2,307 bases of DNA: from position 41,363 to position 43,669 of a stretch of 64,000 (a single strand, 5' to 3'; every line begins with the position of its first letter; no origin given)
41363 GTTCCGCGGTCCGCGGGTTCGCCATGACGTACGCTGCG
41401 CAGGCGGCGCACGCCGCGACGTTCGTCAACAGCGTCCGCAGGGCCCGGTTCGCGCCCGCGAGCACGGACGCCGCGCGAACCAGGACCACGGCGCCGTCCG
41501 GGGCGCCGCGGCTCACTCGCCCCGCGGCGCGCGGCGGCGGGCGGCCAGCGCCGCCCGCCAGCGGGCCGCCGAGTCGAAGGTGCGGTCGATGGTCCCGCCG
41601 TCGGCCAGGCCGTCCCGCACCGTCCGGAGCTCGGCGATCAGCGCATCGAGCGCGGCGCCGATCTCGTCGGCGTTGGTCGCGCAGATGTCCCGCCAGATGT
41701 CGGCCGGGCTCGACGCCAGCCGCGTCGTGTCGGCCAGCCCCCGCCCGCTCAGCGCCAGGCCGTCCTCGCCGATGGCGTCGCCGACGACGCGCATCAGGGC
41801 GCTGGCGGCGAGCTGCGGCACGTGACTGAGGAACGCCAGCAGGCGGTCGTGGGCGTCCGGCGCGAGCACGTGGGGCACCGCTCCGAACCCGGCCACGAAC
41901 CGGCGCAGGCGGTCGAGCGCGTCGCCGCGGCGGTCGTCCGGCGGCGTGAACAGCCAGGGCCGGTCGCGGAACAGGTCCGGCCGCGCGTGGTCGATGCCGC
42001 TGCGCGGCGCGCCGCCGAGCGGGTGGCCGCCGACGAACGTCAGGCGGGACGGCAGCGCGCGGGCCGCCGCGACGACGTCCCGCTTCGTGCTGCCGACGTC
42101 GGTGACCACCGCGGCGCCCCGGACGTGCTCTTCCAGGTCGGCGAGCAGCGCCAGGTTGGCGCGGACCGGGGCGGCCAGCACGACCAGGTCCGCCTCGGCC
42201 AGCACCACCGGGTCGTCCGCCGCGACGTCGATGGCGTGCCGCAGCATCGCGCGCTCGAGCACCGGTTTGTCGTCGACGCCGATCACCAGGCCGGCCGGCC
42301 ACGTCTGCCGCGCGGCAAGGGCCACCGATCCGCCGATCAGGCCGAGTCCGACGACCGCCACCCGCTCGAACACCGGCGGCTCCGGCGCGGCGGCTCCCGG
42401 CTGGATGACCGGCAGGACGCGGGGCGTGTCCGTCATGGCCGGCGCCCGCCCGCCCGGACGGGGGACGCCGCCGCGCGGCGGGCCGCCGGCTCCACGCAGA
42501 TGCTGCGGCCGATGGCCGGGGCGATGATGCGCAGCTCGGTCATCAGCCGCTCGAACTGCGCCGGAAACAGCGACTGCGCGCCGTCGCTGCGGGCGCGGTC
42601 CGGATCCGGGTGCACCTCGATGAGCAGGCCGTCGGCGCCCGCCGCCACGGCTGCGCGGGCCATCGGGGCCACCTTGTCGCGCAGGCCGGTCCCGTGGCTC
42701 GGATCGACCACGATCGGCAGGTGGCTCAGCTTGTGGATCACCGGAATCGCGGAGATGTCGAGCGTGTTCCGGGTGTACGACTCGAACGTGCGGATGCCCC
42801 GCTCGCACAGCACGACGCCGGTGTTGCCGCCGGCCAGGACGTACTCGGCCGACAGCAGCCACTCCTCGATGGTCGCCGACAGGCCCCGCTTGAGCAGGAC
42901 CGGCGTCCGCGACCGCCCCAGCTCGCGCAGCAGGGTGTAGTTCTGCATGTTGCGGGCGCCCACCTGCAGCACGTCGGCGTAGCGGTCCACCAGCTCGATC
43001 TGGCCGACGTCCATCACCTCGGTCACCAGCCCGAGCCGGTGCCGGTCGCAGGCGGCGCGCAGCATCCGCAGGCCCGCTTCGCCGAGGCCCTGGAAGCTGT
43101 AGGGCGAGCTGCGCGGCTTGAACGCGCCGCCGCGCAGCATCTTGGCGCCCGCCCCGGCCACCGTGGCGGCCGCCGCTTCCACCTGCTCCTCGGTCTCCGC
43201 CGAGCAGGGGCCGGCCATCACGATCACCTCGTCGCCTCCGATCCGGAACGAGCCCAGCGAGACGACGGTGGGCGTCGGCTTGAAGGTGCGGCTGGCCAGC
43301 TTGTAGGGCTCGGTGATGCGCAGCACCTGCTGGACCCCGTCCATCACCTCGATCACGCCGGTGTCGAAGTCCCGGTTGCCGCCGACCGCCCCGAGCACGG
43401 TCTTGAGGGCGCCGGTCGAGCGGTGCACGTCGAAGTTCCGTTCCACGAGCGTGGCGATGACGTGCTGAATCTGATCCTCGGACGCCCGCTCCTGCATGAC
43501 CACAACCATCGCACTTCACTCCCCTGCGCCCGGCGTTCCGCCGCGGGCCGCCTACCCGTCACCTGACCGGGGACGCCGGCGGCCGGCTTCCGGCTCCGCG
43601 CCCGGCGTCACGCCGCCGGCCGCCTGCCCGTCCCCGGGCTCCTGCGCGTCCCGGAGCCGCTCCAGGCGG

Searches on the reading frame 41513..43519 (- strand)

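Call 31: search_protein_families(library=pfam, proteins=[window:41513-43519:-], max_evalue=0.01)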
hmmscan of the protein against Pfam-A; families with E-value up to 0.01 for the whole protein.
window:41513-43519:- (668 aa): 2 families
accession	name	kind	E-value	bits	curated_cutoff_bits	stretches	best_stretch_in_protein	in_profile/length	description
PF02153.23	PDH_N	-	2.2e-27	95.9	26.5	1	399-548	1-151/154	Prephenate dehydrogenase, nucleotide-binding domain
PF20463.3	PDH_C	-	2.3e-10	41.2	22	1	554-639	2-89/102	Prephenate dehydrogenase, dimerization domain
